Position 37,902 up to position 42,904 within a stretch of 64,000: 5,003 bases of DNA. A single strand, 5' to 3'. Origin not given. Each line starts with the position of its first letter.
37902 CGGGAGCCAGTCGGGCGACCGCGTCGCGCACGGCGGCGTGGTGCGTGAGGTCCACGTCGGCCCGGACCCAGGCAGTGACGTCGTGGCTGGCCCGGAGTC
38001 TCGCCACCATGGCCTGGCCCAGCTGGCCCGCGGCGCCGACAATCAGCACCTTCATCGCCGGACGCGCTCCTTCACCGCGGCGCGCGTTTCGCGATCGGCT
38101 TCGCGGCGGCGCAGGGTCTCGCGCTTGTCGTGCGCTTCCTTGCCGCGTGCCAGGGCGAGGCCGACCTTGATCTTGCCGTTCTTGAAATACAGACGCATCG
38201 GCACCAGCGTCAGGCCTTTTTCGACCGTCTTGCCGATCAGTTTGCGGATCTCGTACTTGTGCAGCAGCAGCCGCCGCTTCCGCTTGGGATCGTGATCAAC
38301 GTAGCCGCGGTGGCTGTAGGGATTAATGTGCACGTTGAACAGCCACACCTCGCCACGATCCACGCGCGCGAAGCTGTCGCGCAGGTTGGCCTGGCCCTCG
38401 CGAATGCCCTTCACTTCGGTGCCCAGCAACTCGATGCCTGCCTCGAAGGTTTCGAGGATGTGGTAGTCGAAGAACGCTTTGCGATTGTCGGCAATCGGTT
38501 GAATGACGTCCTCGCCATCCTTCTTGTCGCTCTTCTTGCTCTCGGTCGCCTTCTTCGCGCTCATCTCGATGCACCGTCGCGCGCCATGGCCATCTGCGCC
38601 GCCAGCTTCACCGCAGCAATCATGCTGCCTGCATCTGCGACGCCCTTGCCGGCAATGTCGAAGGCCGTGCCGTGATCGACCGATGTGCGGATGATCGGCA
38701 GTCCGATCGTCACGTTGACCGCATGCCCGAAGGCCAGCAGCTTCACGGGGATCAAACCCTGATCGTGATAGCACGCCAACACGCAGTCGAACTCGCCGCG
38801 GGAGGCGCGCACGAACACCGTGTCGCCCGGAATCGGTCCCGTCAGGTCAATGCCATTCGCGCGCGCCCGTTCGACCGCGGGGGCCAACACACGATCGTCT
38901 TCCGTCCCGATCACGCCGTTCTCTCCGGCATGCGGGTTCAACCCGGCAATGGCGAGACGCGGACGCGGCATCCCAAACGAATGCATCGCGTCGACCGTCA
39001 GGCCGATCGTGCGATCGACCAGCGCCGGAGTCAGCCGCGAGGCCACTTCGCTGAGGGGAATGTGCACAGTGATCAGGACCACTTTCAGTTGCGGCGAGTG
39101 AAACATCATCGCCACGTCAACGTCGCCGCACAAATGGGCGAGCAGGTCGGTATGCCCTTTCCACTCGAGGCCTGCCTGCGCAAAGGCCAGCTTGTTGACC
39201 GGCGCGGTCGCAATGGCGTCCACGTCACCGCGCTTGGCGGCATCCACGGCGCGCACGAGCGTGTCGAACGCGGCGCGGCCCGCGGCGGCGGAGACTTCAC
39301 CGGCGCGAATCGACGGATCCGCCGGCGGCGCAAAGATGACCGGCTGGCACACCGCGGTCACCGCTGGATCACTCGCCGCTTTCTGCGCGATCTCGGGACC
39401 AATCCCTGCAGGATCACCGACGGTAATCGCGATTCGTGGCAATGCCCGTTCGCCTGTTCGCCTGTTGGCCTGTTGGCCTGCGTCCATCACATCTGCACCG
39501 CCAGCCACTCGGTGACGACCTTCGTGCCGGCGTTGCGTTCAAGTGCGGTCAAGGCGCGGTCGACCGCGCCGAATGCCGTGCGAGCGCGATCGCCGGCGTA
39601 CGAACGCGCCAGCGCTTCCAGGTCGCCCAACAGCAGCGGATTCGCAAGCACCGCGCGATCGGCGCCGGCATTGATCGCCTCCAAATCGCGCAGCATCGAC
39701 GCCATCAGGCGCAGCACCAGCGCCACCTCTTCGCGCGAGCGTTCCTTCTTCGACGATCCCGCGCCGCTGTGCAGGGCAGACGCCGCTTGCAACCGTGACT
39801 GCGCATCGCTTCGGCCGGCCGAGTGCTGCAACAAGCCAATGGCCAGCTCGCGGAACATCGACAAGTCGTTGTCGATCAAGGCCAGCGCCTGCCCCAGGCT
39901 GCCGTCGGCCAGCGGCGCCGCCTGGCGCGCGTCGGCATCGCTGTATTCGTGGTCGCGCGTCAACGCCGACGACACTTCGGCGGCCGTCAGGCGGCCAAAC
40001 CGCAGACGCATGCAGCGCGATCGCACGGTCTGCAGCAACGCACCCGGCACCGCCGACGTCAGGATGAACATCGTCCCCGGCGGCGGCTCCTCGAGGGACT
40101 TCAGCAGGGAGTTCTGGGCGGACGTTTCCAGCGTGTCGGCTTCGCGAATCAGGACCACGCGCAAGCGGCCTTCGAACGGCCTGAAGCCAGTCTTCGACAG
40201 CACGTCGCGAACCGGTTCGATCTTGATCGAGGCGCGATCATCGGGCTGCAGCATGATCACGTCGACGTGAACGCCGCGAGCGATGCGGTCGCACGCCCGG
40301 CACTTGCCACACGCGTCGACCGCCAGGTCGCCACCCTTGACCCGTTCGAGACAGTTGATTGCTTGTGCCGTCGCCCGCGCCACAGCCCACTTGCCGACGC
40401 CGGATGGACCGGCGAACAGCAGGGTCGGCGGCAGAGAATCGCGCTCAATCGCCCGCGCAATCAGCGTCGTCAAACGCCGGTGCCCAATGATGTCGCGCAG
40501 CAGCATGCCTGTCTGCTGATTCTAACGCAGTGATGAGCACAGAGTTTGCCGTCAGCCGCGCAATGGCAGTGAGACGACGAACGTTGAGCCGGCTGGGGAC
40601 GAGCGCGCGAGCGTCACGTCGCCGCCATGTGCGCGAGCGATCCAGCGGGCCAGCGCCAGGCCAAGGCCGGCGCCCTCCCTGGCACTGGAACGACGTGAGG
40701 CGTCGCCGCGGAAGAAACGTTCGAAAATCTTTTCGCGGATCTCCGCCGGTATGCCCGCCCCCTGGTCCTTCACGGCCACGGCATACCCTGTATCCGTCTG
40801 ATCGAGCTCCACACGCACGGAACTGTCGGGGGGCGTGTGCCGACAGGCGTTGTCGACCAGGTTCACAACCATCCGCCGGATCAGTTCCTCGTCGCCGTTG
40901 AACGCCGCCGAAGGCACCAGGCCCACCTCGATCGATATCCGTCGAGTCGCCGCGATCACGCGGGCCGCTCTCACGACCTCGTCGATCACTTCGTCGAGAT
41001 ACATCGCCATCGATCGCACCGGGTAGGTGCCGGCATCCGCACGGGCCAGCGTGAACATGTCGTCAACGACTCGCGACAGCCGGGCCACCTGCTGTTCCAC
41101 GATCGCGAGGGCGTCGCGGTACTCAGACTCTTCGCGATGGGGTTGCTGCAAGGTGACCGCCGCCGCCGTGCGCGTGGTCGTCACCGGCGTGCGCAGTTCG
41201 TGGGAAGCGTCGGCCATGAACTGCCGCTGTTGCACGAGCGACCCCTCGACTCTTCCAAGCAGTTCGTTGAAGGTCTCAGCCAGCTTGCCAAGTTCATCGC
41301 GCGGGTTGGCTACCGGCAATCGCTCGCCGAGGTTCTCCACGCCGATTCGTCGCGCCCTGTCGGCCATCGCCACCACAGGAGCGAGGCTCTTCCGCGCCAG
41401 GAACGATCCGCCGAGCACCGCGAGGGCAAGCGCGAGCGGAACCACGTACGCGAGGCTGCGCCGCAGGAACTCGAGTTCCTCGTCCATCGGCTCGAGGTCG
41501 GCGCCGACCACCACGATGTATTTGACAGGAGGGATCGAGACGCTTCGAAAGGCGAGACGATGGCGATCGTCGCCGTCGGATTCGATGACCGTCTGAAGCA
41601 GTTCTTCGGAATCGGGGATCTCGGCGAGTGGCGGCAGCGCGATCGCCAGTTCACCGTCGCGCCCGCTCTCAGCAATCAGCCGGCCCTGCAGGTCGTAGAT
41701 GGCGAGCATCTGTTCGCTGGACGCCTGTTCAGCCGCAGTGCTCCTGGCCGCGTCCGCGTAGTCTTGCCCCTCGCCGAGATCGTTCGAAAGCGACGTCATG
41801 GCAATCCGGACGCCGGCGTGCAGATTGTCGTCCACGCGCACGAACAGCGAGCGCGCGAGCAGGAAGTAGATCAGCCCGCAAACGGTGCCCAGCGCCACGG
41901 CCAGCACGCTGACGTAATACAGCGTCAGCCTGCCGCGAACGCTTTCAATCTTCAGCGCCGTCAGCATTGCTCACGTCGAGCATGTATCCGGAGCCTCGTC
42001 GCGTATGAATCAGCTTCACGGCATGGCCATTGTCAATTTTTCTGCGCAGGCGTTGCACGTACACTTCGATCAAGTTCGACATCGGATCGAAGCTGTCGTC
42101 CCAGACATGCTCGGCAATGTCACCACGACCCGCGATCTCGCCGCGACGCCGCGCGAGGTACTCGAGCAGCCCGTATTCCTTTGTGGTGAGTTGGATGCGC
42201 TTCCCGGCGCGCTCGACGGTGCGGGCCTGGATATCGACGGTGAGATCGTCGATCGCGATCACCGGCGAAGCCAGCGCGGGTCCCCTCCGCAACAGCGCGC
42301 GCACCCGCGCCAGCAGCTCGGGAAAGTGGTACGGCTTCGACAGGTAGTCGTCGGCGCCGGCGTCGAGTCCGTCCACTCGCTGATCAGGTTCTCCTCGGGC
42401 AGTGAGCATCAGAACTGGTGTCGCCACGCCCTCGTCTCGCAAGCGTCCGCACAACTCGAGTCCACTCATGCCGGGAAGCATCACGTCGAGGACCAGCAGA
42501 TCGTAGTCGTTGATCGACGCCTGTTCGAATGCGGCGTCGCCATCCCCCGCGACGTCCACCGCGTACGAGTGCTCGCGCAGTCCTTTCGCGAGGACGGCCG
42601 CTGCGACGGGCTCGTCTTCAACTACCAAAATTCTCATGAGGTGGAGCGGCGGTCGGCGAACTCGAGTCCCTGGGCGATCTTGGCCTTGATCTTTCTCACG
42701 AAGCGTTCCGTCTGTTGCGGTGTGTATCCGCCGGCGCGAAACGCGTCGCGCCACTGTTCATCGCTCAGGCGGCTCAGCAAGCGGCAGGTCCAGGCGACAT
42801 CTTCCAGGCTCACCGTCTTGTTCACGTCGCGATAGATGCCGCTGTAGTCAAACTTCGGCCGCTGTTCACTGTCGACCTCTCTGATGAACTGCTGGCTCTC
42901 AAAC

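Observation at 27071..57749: Family of 7-9 bp tandem repeats placed exactly at gene junctions (and in-frame inside three LPS genes)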

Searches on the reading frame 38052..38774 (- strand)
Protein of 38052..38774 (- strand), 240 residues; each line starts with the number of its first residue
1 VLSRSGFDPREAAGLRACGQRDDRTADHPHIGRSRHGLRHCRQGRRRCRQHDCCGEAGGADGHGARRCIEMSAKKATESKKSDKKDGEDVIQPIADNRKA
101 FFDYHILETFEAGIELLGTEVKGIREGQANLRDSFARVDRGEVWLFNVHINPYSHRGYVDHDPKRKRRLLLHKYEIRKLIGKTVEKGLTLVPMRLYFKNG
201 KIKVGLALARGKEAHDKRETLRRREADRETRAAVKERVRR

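Call 16: search_protein_families(library=ncbifam, proteins=[window:38052-38774:-])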
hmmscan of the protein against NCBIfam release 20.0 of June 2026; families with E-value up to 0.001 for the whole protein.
window:38052-38774:- (240 aa): 2 families
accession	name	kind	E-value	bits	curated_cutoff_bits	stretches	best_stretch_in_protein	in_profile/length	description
NF003843.0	PRK05422.1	equivalog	2.6e-61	205.8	130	1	88-235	7-154/156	SsrA-binding protein SmpB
TIGR00086.1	smpB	equivalog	7.4e-56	188.2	119.1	1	94-234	2-143/144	SsrA-binding protein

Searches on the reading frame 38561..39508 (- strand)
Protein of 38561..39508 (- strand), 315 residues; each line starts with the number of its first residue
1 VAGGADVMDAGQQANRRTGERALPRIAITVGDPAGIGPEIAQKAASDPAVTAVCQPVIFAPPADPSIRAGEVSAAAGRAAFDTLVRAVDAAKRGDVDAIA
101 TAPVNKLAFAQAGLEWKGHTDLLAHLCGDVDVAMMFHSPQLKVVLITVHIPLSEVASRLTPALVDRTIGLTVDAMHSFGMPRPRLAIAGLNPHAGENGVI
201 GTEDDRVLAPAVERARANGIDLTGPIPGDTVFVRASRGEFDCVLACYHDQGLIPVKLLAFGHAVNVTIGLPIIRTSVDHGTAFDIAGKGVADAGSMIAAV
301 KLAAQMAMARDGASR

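Call 16: search_protein_families(library=ncbifam, proteins=[window:38561-39508:-])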
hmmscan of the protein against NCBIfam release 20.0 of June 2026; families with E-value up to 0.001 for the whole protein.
window:38561-39508:- (315 aa): 7 families
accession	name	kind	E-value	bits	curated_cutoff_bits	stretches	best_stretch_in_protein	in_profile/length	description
TIGR00557.1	pdxA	equivalog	5.5e-109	364.5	290.35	2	60-307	72-320/320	4-hydroxythreonine-4-phosphate dehydrogenase PdxA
NF003699.0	PRK05312.1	equivalog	2.8e-96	322.8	378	2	63-310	83-336/340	4-hydroxythreonine-4-phosphate dehydrogenase PdxA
NF002744.0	PRK02746.1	equivalog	5e-88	295.5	425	2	62-310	78-343/346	4-hydroxythreonine-4-phosphate dehydrogenase PdxA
NF002992.0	PRK03743.1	equivalog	2.7e-86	289.8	470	2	66-307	87-328/333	4-hydroxythreonine-4-phosphate dehydrogenase PdxA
NF002891.0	PRK03371.1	equivalog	6.5e-83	278.7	583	2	57-307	75-326/326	D-threonate 4-phosphate dehydrogenase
NF002520.0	PRK01909.1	equivalog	2.2e-81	273.7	476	1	64-311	76-327/329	4-hydroxythreonine-4-phosphate dehydrogenase PdxA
NF003040.0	PRK03946.1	equivalog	6.3e-63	213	376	1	64-307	65-304/307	4-hydroxythreonine-4-phosphate dehydrogenase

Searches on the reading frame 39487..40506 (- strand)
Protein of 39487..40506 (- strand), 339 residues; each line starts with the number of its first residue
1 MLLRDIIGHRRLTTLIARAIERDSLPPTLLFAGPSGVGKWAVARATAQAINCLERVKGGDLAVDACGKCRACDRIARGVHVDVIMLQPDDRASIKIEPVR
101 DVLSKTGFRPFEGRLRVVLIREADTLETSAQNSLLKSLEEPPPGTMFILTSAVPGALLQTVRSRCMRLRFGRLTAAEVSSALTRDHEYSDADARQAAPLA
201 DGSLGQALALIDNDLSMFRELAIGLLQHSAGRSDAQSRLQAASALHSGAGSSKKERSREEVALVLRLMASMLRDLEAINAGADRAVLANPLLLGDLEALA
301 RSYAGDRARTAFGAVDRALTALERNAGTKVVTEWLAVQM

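Call 16: search_protein_families(library=ncbifam, proteins=[window:39487-40506:-])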
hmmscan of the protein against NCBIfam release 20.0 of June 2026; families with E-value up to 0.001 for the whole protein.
window:39487-40506:- (339 aa): 61 families (the best 25 are shown)
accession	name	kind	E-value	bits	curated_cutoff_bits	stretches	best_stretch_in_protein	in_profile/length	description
TIGR00678.1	holB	equivalog_domain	3.8e-51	173.4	180.6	1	15-207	3-188/188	DNA polymerase III subunit delta'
NF005926.0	PRK07940.1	equivalog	1.9e-43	149.3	300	1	27-256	38-255/394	DNA polymerase III subunit delta'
NF005972.1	PRK08058.1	equivalog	2.4e-40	138.7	340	1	12-338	13-325/328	DNA polymerase III subunit delta'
TIGR02397.1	dnaX_nterm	equivalog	2.5e-40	138.8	250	1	3-247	13-256/355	DNA polymerase III subunit gamma/tau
NF004310.0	PRK05707.1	equivalog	1e-38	133.6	280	1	16-231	12-224/328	DNA polymerase III subunit delta'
NF011512.0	PRK14950.1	equivalog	3.1e-38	132.3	593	1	3-225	15-235/585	DNA polymerase III subunits gamma and tau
NF011514.0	PRK14953.1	equivalog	7.6e-37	127.4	536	1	4-213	16-223/488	DNA polymerase III subunits gamma and tau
NF011510.0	PRK14948.1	equivalog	9.4e-37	127.1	593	1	3-184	17-193/640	DNA polymerase III subunit gamma/tau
NF005942.0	PRK07994.1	equivalog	1.2e-36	127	613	1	4-250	16-261/655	DNA polymerase III subunit gamma/tau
NF005677.0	PRK07471.1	equivalog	1.3e-35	123.2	252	1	5-302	20-319/366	DNA polymerase III subunit delta'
NF011524.0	PRK14963.1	equivalog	1.5e-35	123.4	601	1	5-215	15-222/647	DNA polymerase III subunits gamma and tau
NF004046.1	PRK05563.1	equivalog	3.4e-35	122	400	1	4-220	15-229/567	DNA polymerase III subunit gamma/tau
NF005638.0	PRK07399.1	subfamily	2.9e-34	118.6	230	2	91-222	104-235/317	DNA polymerase III subunit delta'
NF011520.0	PRK14959.1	equivalog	1.1e-32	113.3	798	1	6-215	18-225/624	DNA polymerase III subunits gamma and tau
NF006585.0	PRK09111.1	equivalog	1.4e-32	113.1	604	1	4-214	40-253/616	DNA polymerase III subunit gamma/tau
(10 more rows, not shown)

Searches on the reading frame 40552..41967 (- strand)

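Call 16: search_protein_families(library=ncbifam, proteins=[window:40552-41967:-])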
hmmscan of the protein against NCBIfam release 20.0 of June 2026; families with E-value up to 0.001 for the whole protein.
window:40552-41967:- (471 aa): 85 families (the best 25 are shown)
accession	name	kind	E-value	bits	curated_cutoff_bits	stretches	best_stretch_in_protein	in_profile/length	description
TIGR01386.1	cztS_silS_copS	subfamily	1.8e-80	271.2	292.55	1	9-468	3-457/457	heavy metal sensor histidine kinase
NF041735.1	hist_kin_RppB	equivalog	1.2e-57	195.7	400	1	243-468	212-438/438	two-component system sensor histidine kinase RppB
NF040691.1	MtrAB_MtrB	equivalog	2.2e-52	178.7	450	1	129-469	145-492/507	MtrAB system histidine kinase MtrB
NF033092.0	HK_WalK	equivalog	2.4e-50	171.7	725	2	246-469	371-594/594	cell wall metabolism sensor histidine kinase WalK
NF046044.1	PnpS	equivalog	1.6e-49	168.9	400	1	247-468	170-390/390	two-component system histidine kinase PnpS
TIGR02966.1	phoR_proteo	equivalog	2e-48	165.2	334.2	1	247-466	114-332/333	phosphate regulon sensor histidine kinase PhoR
NF012163.2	BaeS_SmeS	equivalog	1.6e-47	162.5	500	1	169-467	163-456/457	sensor histidine kinase efflux regulator BaeS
NF007837.0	PRK10549.1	equivalog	2.1e-47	161.9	603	1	170-469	164-458/466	envelope stress sensor histidine kinase BaeS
NF007345.0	PRK09835.1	subfamily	1.3e-45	155.9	423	1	182-469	197-480/482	Cu(+)/Ag(+) sensor histidine kinase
NF045903.1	CuHisKinLciSLeg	equivalog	1.5e-42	146.3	700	1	184-465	76-354/357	copper-responsive two-component system sensor histidine kinase LciS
NF008312.0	PRK11100.1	equivalog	5.2e-41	141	356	1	175-468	187-473/477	two-component system sensor histidine kinase CreC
NF007664.1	PRK10337.1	equivalog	8e-40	136.8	475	1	82-462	75-437/442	quorum sensing histidine kinase QseC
NF007898.0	PRK10604.1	equivalog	5.3e-39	134.6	478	1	146-469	114-423/433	two-component system sensor histidine kinase RstB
NF007007.0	PRK09470.1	equivalog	1.6e-35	122.9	486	1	189-469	187-459/463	envelope stress sensor histidine kinase CpxA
NF052314.1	T9SS_HK_PorY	subfamily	1.3e-34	120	350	1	133-451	97-403/418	PorY family sensor histidine kinase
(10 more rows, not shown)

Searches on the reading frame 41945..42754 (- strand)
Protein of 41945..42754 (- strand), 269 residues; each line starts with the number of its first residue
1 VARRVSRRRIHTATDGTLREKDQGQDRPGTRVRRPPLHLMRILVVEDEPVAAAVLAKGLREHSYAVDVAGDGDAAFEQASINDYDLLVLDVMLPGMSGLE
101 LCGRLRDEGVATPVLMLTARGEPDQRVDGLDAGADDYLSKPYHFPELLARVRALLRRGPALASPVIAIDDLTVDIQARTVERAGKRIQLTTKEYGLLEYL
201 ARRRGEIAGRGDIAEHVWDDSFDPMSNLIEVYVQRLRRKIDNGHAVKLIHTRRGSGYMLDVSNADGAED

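Call 16: search_protein_families(library=ncbifam, proteins=[window:41945-42754:-])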
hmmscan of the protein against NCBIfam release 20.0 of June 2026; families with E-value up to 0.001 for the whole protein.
window:41945-42754:- (269 aa): 97 families (the best 25 are shown)
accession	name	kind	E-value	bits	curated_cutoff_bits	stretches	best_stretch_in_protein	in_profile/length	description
TIGR01387.1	cztR_silR_copR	subfamily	4.7e-73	245.4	279.2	1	42-259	1-218/218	heavy metal response regulator transcription factor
NF007346.1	PRK09836.1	equivalog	4.3e-67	226.2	420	1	40-264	1-226/227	copper/silver response regulator transcription factor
NF041734.1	resp_reg_RppA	equivalog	1.3e-64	217.7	250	1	40-260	1-228/229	two-component system response regulator RppA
NF008567.0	PRK11517.1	equivalog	1.6e-57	194.5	353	1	40-261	1-220/223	response regulator transcription factor HprR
TIGR02154.1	PhoB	equivalog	6.2e-56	189.2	296.2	1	41-260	4-226/226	phosphate regulon transcriptional regulator PhoB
NF045991.1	RespRegCtrARhodob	equivalog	5.9e-54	183.2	350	1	40-259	1-221/224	response regulator transcription factor CtrA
NF040689.1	MtrAB_MtrA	equivalog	1.7e-53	181.2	300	1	42-258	1-217/219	MtrAB system response regulator MtrA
NF045944.1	ResRegRpaBCyano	equivalog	3.1e-51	174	330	1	43-259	1-227/229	response regulator transcription factor RpaB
NF045914.1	RespRegNblR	equivalog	5.5e-51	173.3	300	1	41-259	8-225/228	response regulator transcription factor NblR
NF041733.1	resp_reg_CseB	equivalog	6.6e-51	172.9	350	1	41-259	2-226/228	two-component system response regulator CseB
NF007928.2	PRK10643.1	equivalog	8.9e-50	169.3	330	1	40-259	1-216/216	two-component system response regulator PmrA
NF012023.0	PRK15479.1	equivalog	1.3e-49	168.7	337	1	40-264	1-222/224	transcriptional regulator TctD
NF053854.1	RespRegPhoBBctds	equivalog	3.3e-49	167.2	270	1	42-259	1-224/225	two-component system response regulator PhoB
NF033118.1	vanR-O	exception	2.2e-45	154.9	505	1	40-262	4-223/233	vancomycin resistance response regulator transcription factor VanR-O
NF008296.0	PRK11083.1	equivalog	2.8e-45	154.5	273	1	40-260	4-226/228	two-component system response regulator CreB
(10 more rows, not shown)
